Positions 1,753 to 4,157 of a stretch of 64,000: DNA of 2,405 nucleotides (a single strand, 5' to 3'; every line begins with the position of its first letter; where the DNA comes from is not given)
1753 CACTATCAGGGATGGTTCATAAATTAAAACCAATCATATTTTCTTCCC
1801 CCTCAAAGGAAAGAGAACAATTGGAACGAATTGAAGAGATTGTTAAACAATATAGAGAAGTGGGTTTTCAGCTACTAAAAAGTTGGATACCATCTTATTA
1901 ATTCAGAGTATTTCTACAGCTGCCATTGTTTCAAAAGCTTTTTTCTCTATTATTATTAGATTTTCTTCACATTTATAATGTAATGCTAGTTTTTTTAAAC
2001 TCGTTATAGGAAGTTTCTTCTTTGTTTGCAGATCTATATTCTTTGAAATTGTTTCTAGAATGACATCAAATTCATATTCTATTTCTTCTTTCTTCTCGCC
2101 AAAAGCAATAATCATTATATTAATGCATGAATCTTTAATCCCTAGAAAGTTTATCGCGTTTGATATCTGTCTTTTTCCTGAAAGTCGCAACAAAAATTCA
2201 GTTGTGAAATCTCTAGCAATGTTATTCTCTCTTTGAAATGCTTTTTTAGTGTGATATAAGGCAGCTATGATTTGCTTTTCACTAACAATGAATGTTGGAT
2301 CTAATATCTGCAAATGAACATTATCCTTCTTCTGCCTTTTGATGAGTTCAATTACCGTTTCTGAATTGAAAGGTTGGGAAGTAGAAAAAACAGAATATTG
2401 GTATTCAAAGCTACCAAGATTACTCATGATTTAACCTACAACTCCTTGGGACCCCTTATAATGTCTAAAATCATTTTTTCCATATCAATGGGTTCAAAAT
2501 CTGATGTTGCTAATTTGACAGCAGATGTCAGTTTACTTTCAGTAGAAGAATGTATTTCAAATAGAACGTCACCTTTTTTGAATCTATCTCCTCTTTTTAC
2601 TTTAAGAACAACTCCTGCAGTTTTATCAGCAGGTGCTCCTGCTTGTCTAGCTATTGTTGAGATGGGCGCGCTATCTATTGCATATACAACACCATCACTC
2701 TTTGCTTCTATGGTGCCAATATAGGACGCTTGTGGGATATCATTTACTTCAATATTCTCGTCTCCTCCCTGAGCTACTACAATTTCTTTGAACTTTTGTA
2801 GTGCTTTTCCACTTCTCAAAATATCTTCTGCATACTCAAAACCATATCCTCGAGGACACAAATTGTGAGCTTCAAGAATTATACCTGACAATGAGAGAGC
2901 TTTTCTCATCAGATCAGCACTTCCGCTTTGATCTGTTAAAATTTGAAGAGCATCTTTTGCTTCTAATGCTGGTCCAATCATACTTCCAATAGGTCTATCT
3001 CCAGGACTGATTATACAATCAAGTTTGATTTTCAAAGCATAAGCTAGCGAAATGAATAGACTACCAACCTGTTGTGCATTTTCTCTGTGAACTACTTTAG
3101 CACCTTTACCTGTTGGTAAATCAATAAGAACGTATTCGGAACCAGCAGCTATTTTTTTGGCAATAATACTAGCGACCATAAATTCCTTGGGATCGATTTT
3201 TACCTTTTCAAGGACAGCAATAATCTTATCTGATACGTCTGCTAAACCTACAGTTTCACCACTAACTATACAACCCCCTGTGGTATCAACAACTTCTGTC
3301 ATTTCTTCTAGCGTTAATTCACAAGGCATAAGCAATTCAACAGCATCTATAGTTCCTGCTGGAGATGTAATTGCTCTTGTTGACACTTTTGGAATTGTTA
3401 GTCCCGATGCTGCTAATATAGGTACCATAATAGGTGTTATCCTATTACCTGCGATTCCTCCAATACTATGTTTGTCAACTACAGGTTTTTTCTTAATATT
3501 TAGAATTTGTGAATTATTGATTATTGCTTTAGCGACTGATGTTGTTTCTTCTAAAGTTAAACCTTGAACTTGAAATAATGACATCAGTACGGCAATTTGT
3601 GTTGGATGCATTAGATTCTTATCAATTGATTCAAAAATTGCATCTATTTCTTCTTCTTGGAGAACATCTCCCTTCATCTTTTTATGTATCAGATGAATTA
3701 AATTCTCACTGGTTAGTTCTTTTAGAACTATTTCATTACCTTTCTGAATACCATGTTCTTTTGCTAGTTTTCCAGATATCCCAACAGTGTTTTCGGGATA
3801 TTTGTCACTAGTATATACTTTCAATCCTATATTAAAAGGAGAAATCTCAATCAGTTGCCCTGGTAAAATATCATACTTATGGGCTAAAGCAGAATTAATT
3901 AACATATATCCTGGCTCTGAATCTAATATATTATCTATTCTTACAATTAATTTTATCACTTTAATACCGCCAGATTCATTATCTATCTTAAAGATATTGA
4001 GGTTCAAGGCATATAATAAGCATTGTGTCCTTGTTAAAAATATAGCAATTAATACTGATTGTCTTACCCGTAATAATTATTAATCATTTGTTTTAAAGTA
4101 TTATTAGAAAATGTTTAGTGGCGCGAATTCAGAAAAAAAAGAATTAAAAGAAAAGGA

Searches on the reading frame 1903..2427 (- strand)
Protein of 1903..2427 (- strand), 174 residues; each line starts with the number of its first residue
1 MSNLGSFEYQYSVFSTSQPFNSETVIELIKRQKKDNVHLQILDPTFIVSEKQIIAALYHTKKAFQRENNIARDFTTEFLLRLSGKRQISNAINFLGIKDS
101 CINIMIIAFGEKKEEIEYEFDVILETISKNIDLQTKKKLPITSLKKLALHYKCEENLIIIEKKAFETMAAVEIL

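Call 15: search_protein_families(library=pfam, proteins=[window:1903-2427:-], max_evalue=0.001)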
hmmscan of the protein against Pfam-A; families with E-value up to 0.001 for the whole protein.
window:1903-2427:- (174 aa): 1 family
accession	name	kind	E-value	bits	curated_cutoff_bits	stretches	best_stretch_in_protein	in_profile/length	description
PF08617.15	CGI-121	-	6.4e-15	56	25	1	21-156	6-143/159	Kinase binding protein CGI-121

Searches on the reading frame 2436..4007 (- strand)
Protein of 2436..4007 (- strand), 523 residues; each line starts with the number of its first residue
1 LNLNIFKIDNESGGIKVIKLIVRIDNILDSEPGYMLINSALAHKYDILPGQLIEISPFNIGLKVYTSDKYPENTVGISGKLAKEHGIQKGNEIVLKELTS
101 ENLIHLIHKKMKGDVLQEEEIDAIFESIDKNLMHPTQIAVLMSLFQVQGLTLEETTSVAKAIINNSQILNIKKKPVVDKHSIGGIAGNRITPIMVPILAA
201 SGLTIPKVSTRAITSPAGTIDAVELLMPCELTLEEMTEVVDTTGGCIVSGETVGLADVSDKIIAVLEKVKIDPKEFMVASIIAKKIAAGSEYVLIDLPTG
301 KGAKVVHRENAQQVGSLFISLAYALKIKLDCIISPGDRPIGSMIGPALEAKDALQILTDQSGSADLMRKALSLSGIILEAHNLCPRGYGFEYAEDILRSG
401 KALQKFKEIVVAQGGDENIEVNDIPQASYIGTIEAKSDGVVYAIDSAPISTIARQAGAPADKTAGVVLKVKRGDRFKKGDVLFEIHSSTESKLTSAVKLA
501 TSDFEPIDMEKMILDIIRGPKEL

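Call 15: search_protein_families(library=pfam, proteins=[window:2436-4007:-], max_evalue=0.001)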
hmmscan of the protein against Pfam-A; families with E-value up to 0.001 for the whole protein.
window:2436-4007:- (523 aa): 3 families
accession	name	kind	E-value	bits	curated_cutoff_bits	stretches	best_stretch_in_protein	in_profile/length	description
PF00591.27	Glycos_transf_3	-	6.7e-12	46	27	1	174-403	2-253/253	Glycosyl transferase family, a/b domain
PF07831.19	PYNP_C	-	6.7e-11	42.1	27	1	441-502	2-70/75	Pyrimidine nucleoside phosphorylase C-terminal domain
PF02885.22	Glycos_trans_3N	-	4.9e-10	39.4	26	1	105-164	2-61/63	Glycosyl transferase family, helical bundle domain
